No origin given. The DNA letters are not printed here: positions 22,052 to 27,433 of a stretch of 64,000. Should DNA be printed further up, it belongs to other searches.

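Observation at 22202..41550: Podovirus-like morphogenesis block with no lysogeny, replication or lysis genes: cryptic remnant or a domesticated particle (GTA-like) system?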

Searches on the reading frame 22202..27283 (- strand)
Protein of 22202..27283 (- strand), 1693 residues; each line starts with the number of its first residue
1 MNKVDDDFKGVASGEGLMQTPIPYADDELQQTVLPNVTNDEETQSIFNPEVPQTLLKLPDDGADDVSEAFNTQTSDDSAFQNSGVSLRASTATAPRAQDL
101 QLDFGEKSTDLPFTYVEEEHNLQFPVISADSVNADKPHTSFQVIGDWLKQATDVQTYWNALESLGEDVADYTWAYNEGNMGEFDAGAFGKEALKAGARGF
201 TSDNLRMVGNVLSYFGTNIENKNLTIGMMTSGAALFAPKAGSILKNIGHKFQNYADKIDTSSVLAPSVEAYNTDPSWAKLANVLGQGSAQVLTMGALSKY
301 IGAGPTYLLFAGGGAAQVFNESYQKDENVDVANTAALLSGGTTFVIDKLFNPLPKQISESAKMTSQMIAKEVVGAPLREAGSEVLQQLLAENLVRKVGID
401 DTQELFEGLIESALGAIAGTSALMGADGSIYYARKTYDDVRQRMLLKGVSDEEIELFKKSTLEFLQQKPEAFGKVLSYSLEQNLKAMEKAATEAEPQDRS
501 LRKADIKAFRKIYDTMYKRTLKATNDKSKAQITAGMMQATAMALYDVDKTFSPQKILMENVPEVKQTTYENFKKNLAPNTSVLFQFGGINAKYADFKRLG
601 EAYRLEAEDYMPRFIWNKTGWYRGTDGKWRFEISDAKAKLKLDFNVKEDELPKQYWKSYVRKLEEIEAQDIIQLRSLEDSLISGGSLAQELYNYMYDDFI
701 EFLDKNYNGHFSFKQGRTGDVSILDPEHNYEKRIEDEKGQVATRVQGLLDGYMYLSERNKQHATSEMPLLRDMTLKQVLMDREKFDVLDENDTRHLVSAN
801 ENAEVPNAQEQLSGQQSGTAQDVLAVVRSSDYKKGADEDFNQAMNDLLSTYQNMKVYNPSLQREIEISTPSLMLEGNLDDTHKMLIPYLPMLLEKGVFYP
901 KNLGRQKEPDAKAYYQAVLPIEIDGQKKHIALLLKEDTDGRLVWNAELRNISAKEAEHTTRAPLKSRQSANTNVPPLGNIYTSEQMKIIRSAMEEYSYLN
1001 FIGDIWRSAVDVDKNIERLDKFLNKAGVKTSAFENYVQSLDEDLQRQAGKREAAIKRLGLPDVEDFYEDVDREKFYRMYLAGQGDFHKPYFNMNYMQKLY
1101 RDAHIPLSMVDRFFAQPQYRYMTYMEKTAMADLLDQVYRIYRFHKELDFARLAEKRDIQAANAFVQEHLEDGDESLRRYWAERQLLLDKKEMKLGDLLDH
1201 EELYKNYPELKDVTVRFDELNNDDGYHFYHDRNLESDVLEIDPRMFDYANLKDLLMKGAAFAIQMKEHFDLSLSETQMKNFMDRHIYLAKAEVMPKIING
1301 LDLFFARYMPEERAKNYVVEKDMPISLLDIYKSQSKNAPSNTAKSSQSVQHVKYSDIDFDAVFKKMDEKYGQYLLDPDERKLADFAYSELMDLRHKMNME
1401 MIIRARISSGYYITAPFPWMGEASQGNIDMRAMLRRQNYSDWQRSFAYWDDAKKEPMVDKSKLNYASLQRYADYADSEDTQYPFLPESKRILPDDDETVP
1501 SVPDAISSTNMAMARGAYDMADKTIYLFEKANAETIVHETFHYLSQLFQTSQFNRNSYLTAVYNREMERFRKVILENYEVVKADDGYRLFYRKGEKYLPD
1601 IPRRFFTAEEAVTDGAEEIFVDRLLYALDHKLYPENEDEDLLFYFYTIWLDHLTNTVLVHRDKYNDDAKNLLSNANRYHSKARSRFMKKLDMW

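Call 7: search_protein_families(library=phrogs, proteins=[window:22202-27283:-], max_evalue=0.01)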
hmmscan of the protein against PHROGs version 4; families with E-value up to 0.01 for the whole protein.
window:22202-27283:- (1693 aa): 2 families
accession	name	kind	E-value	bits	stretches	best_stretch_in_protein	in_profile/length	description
phrog_13543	-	unknown function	1.2e-09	37.2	2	582-659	1175-1254/1879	-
phrog_18222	-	unknown function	0.0032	15.8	1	848-956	829-940/2118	-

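Call 17: search_protein_families(library=pfam, proteins=[window:22202-27283:-], max_evalue=0.01)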
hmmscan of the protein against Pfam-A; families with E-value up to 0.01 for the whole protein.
window:22202-27283:- (1693 aa): 2 families
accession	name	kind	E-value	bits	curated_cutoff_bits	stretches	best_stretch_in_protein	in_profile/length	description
PF18838.6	LPD23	-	4.8e-17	61.9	27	1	584-641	1-58/58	Large polyvalent protein associated domain 23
PF18798.6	LPD3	-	4.4e-09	37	27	1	839-941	5-111/114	Large polyvalent protein-associated domain 3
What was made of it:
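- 22202..27283 (-): 1693-aa polyvalent protein in the gp16 position, with an HExxH motif near the C-terminus. PF18838 LPD23 4.8e-17 and PF18798 LPD3 4.4e-9 (call 17).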
